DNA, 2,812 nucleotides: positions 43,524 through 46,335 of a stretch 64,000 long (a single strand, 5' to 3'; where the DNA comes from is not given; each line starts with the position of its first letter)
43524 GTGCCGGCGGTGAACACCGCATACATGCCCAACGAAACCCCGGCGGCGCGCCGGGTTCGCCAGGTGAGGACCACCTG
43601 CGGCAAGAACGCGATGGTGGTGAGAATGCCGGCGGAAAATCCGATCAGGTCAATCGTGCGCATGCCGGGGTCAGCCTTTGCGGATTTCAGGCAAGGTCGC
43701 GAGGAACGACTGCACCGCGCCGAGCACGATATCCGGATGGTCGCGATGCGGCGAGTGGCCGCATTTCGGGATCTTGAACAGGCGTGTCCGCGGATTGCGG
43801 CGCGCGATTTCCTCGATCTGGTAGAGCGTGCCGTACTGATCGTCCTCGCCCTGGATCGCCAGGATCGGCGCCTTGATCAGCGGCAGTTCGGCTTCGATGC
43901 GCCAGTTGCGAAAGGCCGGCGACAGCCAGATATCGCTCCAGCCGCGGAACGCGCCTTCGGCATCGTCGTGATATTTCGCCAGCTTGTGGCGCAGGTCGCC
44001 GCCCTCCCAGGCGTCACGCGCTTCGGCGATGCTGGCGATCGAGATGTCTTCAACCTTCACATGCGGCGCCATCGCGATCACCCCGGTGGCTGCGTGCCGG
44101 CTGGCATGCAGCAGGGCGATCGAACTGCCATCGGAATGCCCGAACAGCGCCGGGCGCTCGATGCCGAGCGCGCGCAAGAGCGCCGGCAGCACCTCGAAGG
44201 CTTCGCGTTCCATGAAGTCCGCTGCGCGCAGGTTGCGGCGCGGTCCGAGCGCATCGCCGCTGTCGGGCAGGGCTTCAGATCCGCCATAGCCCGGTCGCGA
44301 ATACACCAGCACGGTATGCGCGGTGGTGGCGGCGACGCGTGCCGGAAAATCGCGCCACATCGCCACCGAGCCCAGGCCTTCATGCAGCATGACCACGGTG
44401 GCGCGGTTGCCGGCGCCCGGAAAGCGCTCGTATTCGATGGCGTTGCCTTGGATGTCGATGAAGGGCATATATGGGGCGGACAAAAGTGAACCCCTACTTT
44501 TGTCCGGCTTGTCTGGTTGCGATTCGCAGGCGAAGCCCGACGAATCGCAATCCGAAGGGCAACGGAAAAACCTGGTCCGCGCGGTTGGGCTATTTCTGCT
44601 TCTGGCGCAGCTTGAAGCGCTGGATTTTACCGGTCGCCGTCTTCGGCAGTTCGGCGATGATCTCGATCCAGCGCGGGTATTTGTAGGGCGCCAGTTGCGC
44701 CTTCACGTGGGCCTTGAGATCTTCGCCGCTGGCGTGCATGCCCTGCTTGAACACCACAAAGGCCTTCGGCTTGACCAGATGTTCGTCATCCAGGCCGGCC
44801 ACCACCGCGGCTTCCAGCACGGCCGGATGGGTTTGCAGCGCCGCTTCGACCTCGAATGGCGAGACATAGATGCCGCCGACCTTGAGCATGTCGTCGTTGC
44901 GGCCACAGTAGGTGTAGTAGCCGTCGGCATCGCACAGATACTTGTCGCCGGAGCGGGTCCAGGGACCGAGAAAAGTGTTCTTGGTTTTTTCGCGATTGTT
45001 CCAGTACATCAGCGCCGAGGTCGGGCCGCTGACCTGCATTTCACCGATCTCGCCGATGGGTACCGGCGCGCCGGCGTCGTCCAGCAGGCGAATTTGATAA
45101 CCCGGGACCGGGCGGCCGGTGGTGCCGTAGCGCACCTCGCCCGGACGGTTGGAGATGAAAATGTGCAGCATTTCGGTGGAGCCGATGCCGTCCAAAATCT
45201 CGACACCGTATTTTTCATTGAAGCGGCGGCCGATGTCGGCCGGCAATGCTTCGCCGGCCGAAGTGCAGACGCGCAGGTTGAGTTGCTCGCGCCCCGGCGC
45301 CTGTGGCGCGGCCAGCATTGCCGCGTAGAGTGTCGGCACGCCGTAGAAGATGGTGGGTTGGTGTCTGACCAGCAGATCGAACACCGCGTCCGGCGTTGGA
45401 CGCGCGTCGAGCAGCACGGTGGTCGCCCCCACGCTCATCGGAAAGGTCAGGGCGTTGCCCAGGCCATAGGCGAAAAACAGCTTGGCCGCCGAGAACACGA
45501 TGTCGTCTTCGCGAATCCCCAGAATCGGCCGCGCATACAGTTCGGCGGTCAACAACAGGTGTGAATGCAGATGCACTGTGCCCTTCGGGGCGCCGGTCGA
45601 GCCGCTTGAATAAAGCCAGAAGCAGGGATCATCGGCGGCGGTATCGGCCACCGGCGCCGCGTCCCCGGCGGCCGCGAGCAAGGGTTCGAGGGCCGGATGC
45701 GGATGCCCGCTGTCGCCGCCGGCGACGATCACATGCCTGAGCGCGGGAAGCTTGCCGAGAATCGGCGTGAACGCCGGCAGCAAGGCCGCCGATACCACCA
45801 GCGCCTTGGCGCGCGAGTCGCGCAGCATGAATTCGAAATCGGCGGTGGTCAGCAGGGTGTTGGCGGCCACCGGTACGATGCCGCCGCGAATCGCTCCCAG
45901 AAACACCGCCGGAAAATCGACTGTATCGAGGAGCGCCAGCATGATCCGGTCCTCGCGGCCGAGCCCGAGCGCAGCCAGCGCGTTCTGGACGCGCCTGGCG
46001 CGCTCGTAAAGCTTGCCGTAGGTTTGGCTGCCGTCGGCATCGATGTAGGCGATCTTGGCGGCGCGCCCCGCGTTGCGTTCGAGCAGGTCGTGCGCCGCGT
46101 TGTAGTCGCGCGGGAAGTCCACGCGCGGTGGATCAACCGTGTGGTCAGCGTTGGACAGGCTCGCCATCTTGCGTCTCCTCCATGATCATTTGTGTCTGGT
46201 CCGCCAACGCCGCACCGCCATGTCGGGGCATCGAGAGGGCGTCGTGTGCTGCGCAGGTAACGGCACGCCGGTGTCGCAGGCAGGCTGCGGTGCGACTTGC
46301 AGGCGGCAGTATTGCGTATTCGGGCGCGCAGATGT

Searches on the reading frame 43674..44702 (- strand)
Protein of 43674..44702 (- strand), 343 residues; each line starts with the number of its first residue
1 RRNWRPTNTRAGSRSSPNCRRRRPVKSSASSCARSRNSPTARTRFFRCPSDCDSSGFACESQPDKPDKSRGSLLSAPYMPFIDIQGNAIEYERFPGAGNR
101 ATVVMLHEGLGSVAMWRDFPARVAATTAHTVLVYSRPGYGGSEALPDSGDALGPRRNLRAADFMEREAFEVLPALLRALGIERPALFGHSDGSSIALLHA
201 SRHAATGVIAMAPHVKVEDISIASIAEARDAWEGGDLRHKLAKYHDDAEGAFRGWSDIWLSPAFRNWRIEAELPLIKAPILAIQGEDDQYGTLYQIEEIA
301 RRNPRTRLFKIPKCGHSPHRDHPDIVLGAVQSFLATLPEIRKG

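Call 88: search_protein_families(library=pfam, proteins=[window:43674-44702:-], max_evalue=0.00001)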
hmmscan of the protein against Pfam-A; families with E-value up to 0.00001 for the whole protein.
window:43674-44702:- (343 aa): 3 families
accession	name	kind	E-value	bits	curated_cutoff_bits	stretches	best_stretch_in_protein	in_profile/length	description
PF00561.26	Abhydrolase_1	-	6.6e-17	62.4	25.8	1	102-211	2-100/245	alpha/beta hydrolase fold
PF12697.13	Abhydrolase_6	-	1.5e-15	58.9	26.3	1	103-326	1-214/217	Alpha/beta hydrolase family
PF12146.15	Hydrolase_4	-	2.9e-08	33.8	27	0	100-304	4-218/239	Serine aminopeptidase, S33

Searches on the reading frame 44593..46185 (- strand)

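Call 88: search_protein_families(library=pfam, proteins=[window:44593-46185:-], max_evalue=0.00001)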
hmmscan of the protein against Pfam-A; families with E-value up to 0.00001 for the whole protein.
window:44593-46185:- (531 aa): 2 families
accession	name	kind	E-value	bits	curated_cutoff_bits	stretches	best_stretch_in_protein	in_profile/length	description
PF00501.34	AMP-binding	-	1.9e-76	257.8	29.9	1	37-395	4-384/384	AMP-binding enzyme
PF13193.12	AMP-binding_C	-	6.6e-18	65.8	24.5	1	445-520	1-76/76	AMP-binding enzyme C-terminal domain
